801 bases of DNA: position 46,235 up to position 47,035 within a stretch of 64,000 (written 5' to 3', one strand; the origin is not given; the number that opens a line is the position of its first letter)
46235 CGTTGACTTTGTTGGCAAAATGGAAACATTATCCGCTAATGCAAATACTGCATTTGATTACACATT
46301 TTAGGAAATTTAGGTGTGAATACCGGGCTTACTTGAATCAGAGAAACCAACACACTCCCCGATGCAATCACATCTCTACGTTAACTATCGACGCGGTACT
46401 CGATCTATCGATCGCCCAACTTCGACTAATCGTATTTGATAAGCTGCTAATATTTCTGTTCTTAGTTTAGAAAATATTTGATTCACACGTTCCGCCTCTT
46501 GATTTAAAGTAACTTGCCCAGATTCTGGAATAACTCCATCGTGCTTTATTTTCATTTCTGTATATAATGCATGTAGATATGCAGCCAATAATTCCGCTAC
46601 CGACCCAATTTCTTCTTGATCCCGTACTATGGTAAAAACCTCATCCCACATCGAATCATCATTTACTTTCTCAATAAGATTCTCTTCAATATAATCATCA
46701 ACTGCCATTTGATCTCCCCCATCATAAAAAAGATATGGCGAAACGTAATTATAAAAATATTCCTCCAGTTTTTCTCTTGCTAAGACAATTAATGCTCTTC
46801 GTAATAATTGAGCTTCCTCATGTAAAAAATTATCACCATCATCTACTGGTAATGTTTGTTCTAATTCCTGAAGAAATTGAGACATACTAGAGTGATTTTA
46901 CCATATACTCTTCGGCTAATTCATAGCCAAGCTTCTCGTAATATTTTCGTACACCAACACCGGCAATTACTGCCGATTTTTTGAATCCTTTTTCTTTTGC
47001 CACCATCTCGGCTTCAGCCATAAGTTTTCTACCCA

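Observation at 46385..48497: Bacterial Elp3 (radical-SAM + GNAT) with a tightly coupled acidic partner ORF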

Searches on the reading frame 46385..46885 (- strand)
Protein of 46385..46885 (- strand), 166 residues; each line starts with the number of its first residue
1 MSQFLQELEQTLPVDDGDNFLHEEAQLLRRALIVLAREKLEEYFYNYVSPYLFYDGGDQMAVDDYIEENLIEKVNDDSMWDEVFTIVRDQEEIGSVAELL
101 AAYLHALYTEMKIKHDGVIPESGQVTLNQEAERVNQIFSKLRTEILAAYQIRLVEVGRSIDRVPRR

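Call 3: search_protein_families(library=pfam, proteins=[window:46385-46885:-], max_evalue=1)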
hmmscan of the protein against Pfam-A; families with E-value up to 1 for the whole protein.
window:46385-46885:- (166 aa): 1 family
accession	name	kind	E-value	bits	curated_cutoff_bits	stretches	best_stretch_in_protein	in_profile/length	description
PF06148.17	COG2_N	-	0.42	11.2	24.3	1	2-44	16-58/75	COG2 N-terminal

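Call 4: search_protein_families(library=ncbifam, proteins=[window:46385-46885:-], max_evalue=1)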
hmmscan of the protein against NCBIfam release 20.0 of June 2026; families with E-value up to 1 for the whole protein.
window:46385-46885:- (166 aa): 0 families

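Call 9: find_homologous_proteins(query=window:46385-46885:-, max_evalue=0.01)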
Query window:46385-46885:- (166 aa): 1 proteins with E <= 0.01 among 67 candidates.
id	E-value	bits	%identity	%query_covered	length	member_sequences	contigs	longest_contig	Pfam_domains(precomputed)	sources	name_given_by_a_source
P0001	1.2e-101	355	100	100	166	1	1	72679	-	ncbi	-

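Call 11: find_encoding_contigs(protein=P0001, flank=10000, max_places=6)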
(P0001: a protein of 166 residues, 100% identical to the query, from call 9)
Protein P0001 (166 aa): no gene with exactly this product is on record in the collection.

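Call 17: search_protein_representatives(protein=window:46385-46885:-)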
Query: 166 residues. Proteins with E-value up to 0.001 (for the whole library): 2; up to 1e-10: 2; up to 1e-30: 1. The best 2 are listed.
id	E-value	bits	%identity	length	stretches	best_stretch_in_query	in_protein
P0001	3.8e-102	355.1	100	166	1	1-166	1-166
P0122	1.0e-22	97.1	38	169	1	5-156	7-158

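Call 19: find_encoding_contigs(protein=P0122, flank=8000, max_places=6)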
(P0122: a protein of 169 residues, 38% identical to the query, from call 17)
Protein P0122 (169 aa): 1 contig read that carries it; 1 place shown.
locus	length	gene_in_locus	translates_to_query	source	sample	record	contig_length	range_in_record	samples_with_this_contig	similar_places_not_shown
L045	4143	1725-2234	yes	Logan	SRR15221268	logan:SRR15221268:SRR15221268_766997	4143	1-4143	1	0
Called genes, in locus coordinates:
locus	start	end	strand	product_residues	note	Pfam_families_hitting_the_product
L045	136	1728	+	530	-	PF04055:Radical_SAM, PF16199:Radical_SAM_C, PF00583:Acetyltransf_1, PF13673:Acetyltransf_10 (faint), PF13508:Acetyltransf_7 (weak)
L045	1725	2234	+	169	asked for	-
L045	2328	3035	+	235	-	-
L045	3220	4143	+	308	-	?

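Call 35: find_homologous_proteins(query=A1, max_evalue=0.001)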
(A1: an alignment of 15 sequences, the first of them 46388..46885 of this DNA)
Query A1 (15 sequences) (166 aa, profile of the alignment): 8 proteins with E <= 0.001 among 1960 candidates.
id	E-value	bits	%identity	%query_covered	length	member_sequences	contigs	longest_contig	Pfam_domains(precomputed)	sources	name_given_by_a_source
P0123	2.2e-44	170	-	-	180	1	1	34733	-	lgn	-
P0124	6.2e-43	165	-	-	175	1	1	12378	-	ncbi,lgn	-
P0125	1.8e-40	157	-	-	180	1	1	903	-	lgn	-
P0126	2.1e-39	154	20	40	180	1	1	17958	-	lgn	-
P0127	3.8e-38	149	-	-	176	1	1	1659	-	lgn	-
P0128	2.9e-37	147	33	13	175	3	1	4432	-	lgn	-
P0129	6.6e-37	145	-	-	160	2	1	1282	-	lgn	-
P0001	3.7e-32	130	100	100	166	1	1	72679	-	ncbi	-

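Call 36: find_encoding_contigs(protein=P0126, flank=6000, max_places=2)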
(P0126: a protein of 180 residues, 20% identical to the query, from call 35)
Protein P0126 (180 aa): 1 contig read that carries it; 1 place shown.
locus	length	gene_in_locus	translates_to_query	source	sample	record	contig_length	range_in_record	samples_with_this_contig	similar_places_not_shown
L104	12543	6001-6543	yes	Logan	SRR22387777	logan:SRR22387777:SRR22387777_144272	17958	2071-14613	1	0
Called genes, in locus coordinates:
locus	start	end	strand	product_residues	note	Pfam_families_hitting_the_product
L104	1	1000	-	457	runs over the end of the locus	PF02878:PGM_PMM_I, PF02879:PGM_PMM_II, PF02880:PGM_PMM_III, PF00408:PGM_PMM_IV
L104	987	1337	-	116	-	-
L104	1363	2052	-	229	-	PF01209:Ubie_methyltran, PF13489:Methyltransf_23, PF13847:Methyltransf_31, PF08241:Methyltransf_11, PF08242:Methyltransf_12, PF13649:Methyltransf_25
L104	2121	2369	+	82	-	-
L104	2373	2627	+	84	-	-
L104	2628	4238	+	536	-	PF04055:Radical_SAM, PF16199:Radical_SAM_C, PF00583:Acetyltransf_1 (weak)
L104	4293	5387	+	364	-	-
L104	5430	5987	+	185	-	-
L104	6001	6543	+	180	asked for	-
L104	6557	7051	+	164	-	-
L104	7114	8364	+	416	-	PF00464:SHMT, PF00155:Aminotran_1_2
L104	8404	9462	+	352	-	PF01926:MMR_HSR1, PF02421:FeoB_N (weak), PF06071:YchF-GTPase_C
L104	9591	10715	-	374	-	PF01555:N6_N4_Mtase, PF01170:UPF0020, PF03602:Cons_hypoth95 (weak), PF06325:PrmA (weak), PF08241:Methyltransf_11 (faint), PF13649:Methyltransf_25 (weak), PF13847:Methyltransf_31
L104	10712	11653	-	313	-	PF00106:adh_short (weak), PF01073:3Beta_HSD, PF01370:Epimerase, PF02719:Polysacc_synt_2, PF04321:RmlD_sub_bind, PF13460:NAD_binding_10, PF16363:GDP_Man_Dehyd, PF07993:NAD_binding_4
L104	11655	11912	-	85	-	-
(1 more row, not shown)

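Call 37: find_encoding_contigs(protein=P0128, flank=5000, max_places=2)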
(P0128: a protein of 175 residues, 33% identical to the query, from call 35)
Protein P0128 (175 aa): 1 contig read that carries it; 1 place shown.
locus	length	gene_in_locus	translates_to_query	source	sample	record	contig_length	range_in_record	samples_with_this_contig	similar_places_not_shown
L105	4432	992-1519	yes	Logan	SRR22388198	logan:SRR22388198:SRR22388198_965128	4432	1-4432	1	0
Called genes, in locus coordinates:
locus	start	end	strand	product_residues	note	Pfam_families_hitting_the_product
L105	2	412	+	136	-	?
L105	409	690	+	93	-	-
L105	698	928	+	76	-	-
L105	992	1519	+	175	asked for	-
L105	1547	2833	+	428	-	PF00464:SHMT, PF00155:Aminotran_1_2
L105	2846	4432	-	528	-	?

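Call 45: predict_structure(alignment_id=A2)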
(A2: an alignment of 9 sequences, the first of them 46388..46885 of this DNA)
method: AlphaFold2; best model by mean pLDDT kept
length: 166 residues; sequences in the alignment: 9
mean_pLDDT: 73.8   pTM: 0.73
mean pLDDT of the five models: 73.8, 72.9, 72.3, 72.1, 55.4
residues with pLDDT >= 90: 5; 70-90: 100; 50-70: 44; < 50: 17
segments of 3 or more residues with pLDDT < 50: 15-19, 54-57, 159-166
pLDDT, mean of each block of 10 residues (from residue 1): 63 49 80 84 68 55 70 67 79 85 89 82 85 88 88 67 40
secondary structure, 60 per line:
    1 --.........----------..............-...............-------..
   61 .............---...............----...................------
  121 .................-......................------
elements in order: H3-11 H22-35 H37-51 H59-73 H77-91 H96-114 H121-137 H139-160

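Call 51: fold_search(model_id=the predicted structure, library=pdb)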
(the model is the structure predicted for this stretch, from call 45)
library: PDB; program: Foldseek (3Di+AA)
matches with E <= 10: 32; with E <= 0.001: 0
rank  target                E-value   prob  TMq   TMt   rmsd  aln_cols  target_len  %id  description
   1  2w31_A                3.5e+00  0.07  0.24  0.25  11.7       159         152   18  globin domain of Geobacter sulfurreducens globin-coupled sensor (released 2009-01-13)
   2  8i9t_CH               3.7e+00  0.03  0.18  0.08  20.9       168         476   14  Cryo-EM structure of a Chaetomium thermophilum pre-60S ribosomal subunit - State Dbp10-1 (released 2023-05-17)
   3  6m9a_A                3.9e+00  0.03  0.15  0.16  12.8       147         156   12  Bordetella pertussis globin coupled sensor regulatory domain (BpeGReg) (released 2018-11-14)
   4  4tx5_B                4.3e+00  0.03  0.14  0.14  22.0       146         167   14  Crystal structure of Smac-DIABLO (in space group P65) (released 2015-07-15)
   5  2bnl_B                4.8e+00  0.06  0.21  0.26  13.0       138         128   20  The structure of the N-terminal domain of RsbR (released 2005-11-03)
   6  8htg_B                5.1e+00  0.04  0.20  0.12  13.8       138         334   12  Crystal structure of Golf in complex with GTP-gamma S and Mg (released 2023-12-20)
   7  2xhe_B                5.3e+00  0.04  0.24  0.19  22.0       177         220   15  Crystal structure of the Unc18-syntaxin 1 complex from Monosiga brevicollis (released 2011-06-29)
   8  1wp9_C                5.3e+00  0.04  0.21  0.10  12.4       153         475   17  Crystal structure of Pyrococcus furiosus Hef helicase domain (released 2005-02-01)
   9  2cf7_G                5.6e+00  0.03  0.19  0.20  15.3       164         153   15  Asp74Ala mutant crystal structure for Dps-like peroxide resistance protein Dpr from Streptococcus suis. (released 2006-09-28)
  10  3wct_C                5.9e+00  0.03  0.21  0.22  11.0       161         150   12  The structure of a deoxygenated 400 kda hemoglobin provides a more accurate description of the cooperative mechanism o (released 2014-06-04)
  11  4tx5_A                6.3e+00  0.02  0.14  0.14  22.2       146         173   14  Crystal structure of Smac-DIABLO (in space group P65) (released 2015-07-15)
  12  5f2v_Y                7.0e+00  0.11  0.20  0.19  10.5        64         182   23  Crystal structure of the small alarmone synthethase 1 from Bacillus subtilis bound to AMPCPP (released 2015-12-16)
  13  1x3k                  7.0e+00  0.02  0.19  0.20  12.3       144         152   11  Crystal structure of a hemoglobin component (TA-V) from Tokunagayusurika akamusi (released 2005-05-24)
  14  1wp9_A                7.4e+00  0.03  0.21  0.10  12.6       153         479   18  Crystal structure of Pyrococcus furiosus Hef helicase domain (released 2005-02-01)
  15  5dec_C                7.8e+00  0.15  0.22  0.20   9.8        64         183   23  Crystal structure of the small alarmone synthetase 1 from Bacillus subtilis (released 2015-10-28)
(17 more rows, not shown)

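Call 52: fold_search(model_id=the predicted structure, library=viral)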
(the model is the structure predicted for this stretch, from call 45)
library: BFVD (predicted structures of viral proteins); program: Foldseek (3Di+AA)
matches with E <= 10: 60; with E <= 0.001: 0
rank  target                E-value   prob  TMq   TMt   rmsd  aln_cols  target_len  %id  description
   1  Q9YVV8                1.2e+00  0.10  0.22  0.23  15.5       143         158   12  Uncharacterized protein [Melanoplus sanguinipes entomopoxvirus]
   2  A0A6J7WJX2            1.8e+00  0.11  0.24  0.28  10.8       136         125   11  Uncharacterized protein [uncultured Caudovirales phage]
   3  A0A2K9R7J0            2.0e+00  0.20  0.32  0.20  11.9       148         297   14  (no name in the UniProt tables at hand)
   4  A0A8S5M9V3            2.0e+00  0.04  0.17  0.05  21.9       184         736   11  Head protein [Podoviridae sp. ctbO711]
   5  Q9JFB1                2.3e+00  0.03  0.17  0.08  15.2       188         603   13  RNA polymerase-associated transcription-specificity factor RAP94 [Vaccinia virus (strain Tian Tan)]
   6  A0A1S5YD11            2.5e+00  0.06  0.20  0.12  16.9       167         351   14  Uncharacterized protein [Leptopilina boulardi filamentous virus]
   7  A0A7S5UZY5            2.9e+00  0.06  0.22  0.22  15.8       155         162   10  (no name in the UniProt tables at hand)
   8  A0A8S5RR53            3.0e+00  0.04  0.16  0.17  15.7       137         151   13  Uncharacterized protein [Siphoviridae sp. ctwNf2]
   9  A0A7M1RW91            3.0e+00  0.04  0.18  0.18  16.5       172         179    9  Uncharacterized protein [uncultured phage cr118_1]
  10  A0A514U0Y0            3.6e+00  0.04  0.19  0.20  16.7       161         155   10  Uncharacterized protein [Gordonia phage Phendrix]
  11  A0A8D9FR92            3.6e+00  0.04  0.21  0.20  15.3       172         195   17  Uncharacterized protein [uncultured marine phage]
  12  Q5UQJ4                4.0e+00  0.02  0.16  0.13  19.1       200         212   14  Uncharacterized protein R861 [Acanthamoeba polyphaga mimivirus]
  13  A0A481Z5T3            4.4e+00  0.09  0.29  0.12  11.8       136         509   18  Uncharacterized protein [Pithovirus LCPAC201]
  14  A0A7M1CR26            4.4e+00  0.04  0.21  0.24  15.5       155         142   15  (no name in the UniProt tables at hand)
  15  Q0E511                5.2e+00  0.11  0.20  0.05   5.8        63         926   22  104.6 Tyrosine protein kinase/Liposaccharide-modifying enzyme [Spodoptera frugiperda ascovirus 1a]
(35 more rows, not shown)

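Call 57: search_protein_families(library=pfam, proteins=[L045:2328-3032:+], max_evalue=0.01)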
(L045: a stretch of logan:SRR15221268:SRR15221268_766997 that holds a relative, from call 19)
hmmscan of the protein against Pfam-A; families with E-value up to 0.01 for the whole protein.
L045:2328-3032:+ (235 aa): 1 family
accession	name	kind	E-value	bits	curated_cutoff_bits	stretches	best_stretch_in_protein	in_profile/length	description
PF00583.31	Acetyltransf_1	-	0.0029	18.3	20.7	0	68-124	36-91/116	Acetyltransferase (GNAT) family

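Call 58: search_protein_families(library=padloc, alignment_id=A1, max_evalue=0.1)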
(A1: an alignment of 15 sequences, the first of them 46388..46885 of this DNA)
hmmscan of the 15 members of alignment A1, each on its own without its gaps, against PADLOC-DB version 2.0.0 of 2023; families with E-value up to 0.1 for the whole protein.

A. member 1, window:46388-46885:- (166 aa): 2 families
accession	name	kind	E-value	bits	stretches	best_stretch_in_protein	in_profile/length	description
PDLC02154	Cas13c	-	0.00013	18.5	1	64-145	144-222/822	-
PDLC05035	PDC-S53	-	0.0052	12.9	1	62-143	390-470/900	-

B. families by the number of members that match (of 15 scanned): 8 families
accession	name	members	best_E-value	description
PDLC02154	Cas13c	1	0.00013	-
PDLC05035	PDC-S53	1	0.0052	-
PDLC00125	GajB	1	0.014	UrvD helicase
PDLC02231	AbiEi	1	0.018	AbiEi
PDLC02952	RT_VI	1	0.019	-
PDLC04439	PDC-M13B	1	0.02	-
PDLC02145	Csn2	1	0.029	-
PDLC03073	Specificity_I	1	0.034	Type I specificity subunit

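Call 59: search_protein_families(library=phrogs, alignment_id=A1, max_evalue=0.1)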
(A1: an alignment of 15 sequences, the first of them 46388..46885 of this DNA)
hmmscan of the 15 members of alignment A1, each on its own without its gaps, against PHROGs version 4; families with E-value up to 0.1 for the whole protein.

A. member 1, window:46388-46885:- (166 aa): 2 families
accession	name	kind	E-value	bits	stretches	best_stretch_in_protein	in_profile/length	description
phrog_37412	-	unknown function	0.0016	19.4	1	82-149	10-75/146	-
phrog_21120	-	unknown function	0.083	14.2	0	90-137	4-52/142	-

B. families by the number of members that match (of 15 scanned): 7 families
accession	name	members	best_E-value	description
phrog_37412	-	1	0.0016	-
phrog_4500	-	1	0.008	-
phrog_37284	-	1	0.031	-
phrog_23374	-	1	0.032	-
phrog_10736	-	1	0.057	-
phrog_17701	-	1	0.073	DNA topoisomerase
phrog_21120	-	1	0.083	-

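Call 60: search_protein_families(library=pfam, alignment_id=A1, max_evalue=0.1)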
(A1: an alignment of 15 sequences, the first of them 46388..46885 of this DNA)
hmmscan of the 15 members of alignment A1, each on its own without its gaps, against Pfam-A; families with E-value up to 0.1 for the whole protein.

A. member 1, window:46388-46885:- (166 aa): 0 families

B. families by the number of members that match (of 15 scanned): 17 families
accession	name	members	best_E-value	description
PF04286.17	DUF445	1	0.0025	Protein of unknown function (DUF445)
PF12313.13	NPR1_like_C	1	0.024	NPR1/NIM1 like defence protein C terminal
PF12698.13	ABC2_membrane_3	1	0.027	ABC-2 family transporter protein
PF09025.15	T3SS_needle_reg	1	0.03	YopR, type III needle-polymerisation regulator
PF18208.6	NES_C_h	1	0.031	Nicking enzyme C-terminal middle helical domain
PF19891.5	DUF6364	1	0.037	Family of unknown function (DUF6364)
PF09498.15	DUF2388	1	0.038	Protein of unknown function (DUF2388)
PF01745.22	IPT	1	0.041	Isopentenyl transferase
PF20652.3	Sec8_C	1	0.05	Exocyst complex component Sec8 C-terminal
PF21712.3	RASSF8-10_RA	1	0.072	Ras association domain-containing protein 8/10, RA domain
PF02206.23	WSN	1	0.082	Domain of unknown function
PF20605.4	Antitox_RHH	1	0.084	Antitoxin-like ribbon-helix-helix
PF24654.2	CEP76_N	1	0.086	CEP76 N-terminal domain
PF10410.14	DnaB_bind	1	0.09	DnaB-helicase binding domain of primase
PF14821.11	Thr_synth_N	1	0.09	Threonine synthase N terminus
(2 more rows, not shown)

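Call 78: search_solved_structures(query=A1, max_evalue=1)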
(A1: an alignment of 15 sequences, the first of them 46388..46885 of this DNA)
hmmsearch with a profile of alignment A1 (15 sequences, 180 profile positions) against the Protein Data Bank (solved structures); distinct sequences matched with E-value up to 1: 7.
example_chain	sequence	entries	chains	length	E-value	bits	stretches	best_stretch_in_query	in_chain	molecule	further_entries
1dk5_A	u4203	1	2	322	0.28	14.6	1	9-42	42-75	ANNEXIN 24(CA32)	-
6afo_A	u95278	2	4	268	0.48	13.9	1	88-150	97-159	Beta-lactamase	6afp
1s05_A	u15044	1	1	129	0.67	13.4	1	91-148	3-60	Cytochrome c-556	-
7mq8_LM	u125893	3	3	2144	0.68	13.4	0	60-122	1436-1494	HEAT repeat-containing protein 1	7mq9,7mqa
9jse_A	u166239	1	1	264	0.79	13.1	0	88-150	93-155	Beta-lactamase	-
3w4o_A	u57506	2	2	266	0.8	13.1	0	88-150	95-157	Beta-lactamase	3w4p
7uzy_J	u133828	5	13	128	0.99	12.8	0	27-67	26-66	CRISPR system Cms protein Csm2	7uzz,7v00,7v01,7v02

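Call 80: find_related_loci(query=window:46388-46885:-, collection=viral_contigs, flank=5000)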
Query window:46388-46885:- (166 aa) in viral_contigs; peptide patterns used: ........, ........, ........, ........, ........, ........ (x = any residue, [..] = any of these).
11 stretches matched a pattern, but none encodes a relative of the query by tblastn (E <= 1e-3).

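Call 94: predict_structure(alignment_id=A4)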
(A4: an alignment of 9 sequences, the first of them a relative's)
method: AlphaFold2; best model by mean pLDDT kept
length: 175 residues; sequences in the alignment: 9
mean_pLDDT: 86.5   pTM: 0.80
mean pLDDT of the five models: 86.5, 85.7, 85.6, 84.7, 82.9
residues with pLDDT >= 90: 115; 70-90: 43; 50-70: 4; < 50: 13
segments of 3 or more residues with pLDDT < 50: 1-4, 167-175
pLDDT, mean of each block of 10 residues (from residue 1): 59 92 95 94 94 91 93 91 85 93 91 87 91 94 94 91 60 37
secondary structure, 60 per line:
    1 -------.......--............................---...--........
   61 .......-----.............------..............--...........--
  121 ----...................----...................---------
elements in order: H8-14 H17-44 H53-67 H73-85 H92-105 H108-118 H125-143 H148-166
